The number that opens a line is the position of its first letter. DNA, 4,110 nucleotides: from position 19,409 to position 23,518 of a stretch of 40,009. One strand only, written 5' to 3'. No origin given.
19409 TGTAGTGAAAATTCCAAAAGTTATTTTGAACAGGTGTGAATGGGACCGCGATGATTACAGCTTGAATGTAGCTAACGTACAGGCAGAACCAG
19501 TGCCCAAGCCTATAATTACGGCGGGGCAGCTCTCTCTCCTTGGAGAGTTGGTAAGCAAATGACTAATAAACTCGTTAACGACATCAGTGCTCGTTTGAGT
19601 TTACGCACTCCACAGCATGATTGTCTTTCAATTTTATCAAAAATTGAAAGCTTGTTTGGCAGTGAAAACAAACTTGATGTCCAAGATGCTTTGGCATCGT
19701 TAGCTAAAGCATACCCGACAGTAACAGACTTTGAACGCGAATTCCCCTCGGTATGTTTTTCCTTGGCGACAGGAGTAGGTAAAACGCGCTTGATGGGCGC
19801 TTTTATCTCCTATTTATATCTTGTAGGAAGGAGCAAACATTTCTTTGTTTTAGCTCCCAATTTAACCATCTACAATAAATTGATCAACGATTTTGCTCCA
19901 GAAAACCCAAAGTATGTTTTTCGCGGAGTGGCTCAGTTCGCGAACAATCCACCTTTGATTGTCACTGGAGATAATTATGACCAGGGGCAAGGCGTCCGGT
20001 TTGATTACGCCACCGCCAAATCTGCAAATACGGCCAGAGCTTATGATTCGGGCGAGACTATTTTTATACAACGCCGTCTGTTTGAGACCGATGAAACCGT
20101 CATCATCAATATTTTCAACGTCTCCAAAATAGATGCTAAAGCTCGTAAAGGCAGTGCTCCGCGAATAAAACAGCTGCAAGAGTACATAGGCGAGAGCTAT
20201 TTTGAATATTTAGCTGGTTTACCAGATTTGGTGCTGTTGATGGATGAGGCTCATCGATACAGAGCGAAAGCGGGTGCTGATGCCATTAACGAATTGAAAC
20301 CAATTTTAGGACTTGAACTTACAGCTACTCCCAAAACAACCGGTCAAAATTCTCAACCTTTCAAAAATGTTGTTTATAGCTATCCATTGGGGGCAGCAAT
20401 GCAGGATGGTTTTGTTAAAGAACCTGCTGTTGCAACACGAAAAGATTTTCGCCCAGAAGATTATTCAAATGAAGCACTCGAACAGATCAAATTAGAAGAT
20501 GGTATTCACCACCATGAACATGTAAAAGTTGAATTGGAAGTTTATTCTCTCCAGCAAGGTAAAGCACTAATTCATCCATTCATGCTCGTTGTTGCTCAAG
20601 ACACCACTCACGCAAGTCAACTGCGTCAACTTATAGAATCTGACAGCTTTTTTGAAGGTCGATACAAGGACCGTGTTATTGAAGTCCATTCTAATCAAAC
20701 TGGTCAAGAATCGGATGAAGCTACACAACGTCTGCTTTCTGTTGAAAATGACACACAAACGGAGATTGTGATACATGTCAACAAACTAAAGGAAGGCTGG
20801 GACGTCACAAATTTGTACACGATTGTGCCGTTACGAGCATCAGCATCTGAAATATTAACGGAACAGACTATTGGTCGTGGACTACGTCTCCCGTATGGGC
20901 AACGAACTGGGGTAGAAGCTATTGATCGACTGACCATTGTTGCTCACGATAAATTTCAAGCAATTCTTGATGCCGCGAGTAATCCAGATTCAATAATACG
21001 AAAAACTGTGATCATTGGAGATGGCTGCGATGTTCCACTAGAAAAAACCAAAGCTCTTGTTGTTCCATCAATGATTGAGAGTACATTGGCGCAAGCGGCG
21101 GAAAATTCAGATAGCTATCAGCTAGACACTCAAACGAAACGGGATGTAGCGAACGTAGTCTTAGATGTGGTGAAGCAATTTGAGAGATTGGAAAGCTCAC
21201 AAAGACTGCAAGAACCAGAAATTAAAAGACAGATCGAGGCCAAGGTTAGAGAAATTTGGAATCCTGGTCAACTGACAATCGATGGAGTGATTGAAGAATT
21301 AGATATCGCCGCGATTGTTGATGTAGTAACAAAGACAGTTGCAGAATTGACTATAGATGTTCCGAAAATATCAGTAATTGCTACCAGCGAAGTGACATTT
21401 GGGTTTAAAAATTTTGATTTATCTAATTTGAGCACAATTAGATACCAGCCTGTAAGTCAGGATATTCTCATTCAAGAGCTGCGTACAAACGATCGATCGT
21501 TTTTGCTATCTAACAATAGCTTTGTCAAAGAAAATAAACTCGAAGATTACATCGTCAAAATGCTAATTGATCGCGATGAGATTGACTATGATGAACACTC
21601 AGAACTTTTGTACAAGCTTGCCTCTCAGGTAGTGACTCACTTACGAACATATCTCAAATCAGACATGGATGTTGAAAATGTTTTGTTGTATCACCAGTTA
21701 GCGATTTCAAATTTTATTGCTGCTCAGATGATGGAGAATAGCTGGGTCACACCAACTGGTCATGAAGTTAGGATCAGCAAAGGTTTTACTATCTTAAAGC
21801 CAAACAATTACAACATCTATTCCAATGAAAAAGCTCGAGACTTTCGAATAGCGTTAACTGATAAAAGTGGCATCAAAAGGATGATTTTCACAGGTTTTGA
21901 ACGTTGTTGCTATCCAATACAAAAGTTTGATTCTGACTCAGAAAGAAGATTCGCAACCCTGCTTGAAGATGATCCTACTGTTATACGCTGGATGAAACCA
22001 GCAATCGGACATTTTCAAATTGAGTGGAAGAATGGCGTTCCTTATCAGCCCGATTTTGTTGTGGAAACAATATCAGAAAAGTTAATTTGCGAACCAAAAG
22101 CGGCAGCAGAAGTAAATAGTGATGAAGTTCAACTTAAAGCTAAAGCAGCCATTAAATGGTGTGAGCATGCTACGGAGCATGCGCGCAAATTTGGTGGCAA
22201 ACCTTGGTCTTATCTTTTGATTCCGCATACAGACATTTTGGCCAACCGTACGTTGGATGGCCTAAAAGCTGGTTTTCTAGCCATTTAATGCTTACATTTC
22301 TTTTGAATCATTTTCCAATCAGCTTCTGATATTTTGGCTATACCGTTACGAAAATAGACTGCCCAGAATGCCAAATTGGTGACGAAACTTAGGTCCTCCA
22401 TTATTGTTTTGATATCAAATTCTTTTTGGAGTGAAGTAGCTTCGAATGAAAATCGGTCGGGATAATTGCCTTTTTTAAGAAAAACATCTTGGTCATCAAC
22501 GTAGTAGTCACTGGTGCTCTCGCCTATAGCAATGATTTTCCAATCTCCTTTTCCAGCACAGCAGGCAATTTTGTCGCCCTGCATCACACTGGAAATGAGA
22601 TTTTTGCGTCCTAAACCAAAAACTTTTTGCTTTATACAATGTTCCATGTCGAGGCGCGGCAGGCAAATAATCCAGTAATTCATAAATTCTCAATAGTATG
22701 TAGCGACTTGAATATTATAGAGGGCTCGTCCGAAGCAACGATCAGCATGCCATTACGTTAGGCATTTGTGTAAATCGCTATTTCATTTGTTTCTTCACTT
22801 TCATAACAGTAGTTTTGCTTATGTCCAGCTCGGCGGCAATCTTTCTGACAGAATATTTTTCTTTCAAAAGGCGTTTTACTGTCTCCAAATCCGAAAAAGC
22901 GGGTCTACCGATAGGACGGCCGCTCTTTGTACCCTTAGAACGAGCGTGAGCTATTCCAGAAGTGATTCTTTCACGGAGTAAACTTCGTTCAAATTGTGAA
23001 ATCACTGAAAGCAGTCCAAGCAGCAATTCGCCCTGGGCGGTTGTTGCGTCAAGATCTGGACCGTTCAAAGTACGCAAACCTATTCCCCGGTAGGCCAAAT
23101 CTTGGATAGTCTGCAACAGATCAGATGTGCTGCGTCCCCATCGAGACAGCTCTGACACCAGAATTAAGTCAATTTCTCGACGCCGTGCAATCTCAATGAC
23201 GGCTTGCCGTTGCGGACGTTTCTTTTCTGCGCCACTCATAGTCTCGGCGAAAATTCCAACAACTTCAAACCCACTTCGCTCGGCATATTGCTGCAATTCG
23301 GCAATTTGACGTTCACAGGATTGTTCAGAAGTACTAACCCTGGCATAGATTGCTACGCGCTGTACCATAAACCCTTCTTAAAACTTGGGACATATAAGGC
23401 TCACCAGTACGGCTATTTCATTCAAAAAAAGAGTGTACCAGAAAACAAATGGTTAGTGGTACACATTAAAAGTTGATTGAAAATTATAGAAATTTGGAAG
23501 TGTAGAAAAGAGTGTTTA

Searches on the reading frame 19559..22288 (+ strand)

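Call 16: search_protein_families(library=pfam, proteins=[window:19559-22288:+], max_evalue=0.01)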
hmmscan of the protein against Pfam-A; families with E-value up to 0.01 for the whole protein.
window:19559-22288:+ (909 aa): 3 families
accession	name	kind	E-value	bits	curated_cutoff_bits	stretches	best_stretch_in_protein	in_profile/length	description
PF04851.21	ResIII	-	1.3e-18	67.9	22.5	1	57-259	18-163/164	Type III restriction enzyme, res subunit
PF18766.7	SWI2_SNF2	-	0.00014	22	26.7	1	170-288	85-187/221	SWI2/SNF2 ATPase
PF00271.37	Helicase_C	-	0.0014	19.3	23.5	1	356-443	25-108/110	Helicase conserved C-terminal domain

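Call 67: search_protein_families(library=padloc, proteins=[window:19559-22288:+], max_evalue=0.01)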
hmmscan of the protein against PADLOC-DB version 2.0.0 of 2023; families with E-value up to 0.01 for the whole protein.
window:19559-22288:+ (909 aa): 8 families
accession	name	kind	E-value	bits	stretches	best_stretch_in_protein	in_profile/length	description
PDLC03648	REase_III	-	2.4e-279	927.2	2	83-565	2-496/871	Type III restriction enzyme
PDLC03647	REase_III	-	3.2e-17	60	1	390-469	498-578/989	Type III restriction enzyme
PDLC03653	REase_III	-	1.6e-08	31.2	1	225-465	262-490/883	Type III restriction enzyme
PDLC03650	REase_III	-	2.6e-08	30.7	1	224-448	226-425/898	Type III restriction enzyme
PDLC03649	REase_III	-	4.2e-08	29.6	1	389-446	485-540/973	Type III restriction enzyme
PDLC03651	REase_III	-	1.6e-05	21.2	1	395-430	402-438/873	Type III restriction enzyme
PDLC03658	mREase_IV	-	2.6e-05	20.1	1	227-445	340-546/953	Type IV methyl-directed restriction enzyme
PDLC03659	mREase_IV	-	0.0051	12.7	1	385-502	494-618/945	Type IV methyl-directed restriction enzyme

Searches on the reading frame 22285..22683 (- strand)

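Call 16: search_protein_families(library=pfam, proteins=[window:22285-22683:-], max_evalue=0.01)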
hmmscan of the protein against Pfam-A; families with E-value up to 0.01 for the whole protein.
window:22285-22683:- (132 aa): 1 family
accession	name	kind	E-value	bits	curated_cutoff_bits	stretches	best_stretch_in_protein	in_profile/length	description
PF01878.24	EVE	-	0.00016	22.1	23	1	17-128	20-144/145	EVE domain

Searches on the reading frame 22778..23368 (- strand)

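Call 16: search_protein_families(library=pfam, proteins=[window:22778-23368:-], max_evalue=0.01)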
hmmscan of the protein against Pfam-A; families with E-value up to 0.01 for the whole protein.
window:22778-23368:- (196 aa): 6 families
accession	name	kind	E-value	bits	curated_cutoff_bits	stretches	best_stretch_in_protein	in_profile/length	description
PF00239.26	Resolvase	-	1.1e-39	136.3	23.3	1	5-147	1-144/145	Resolvase, N terminal domain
PF02796.21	HTH_7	-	1.6e-07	31.8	23.8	1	160-192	10-42/45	Helix-turn-helix domain of resolvase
PF13936.12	HTH_38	-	2.2e-06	27.7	27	1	159-190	8-39/44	Helix-turn-helix domain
PF13384.12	HTH_23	-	8.7e-05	22.7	24.6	1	166-194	12-40/50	Homeodomain-like domain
PF13518.12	HTH_28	-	0.0049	17.4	25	0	162-194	4-35/52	Helix-turn-helix domain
PF18024.7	HTH_50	-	0.0074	16.4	27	0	164-190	16-42/50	Helix-turn-helix domain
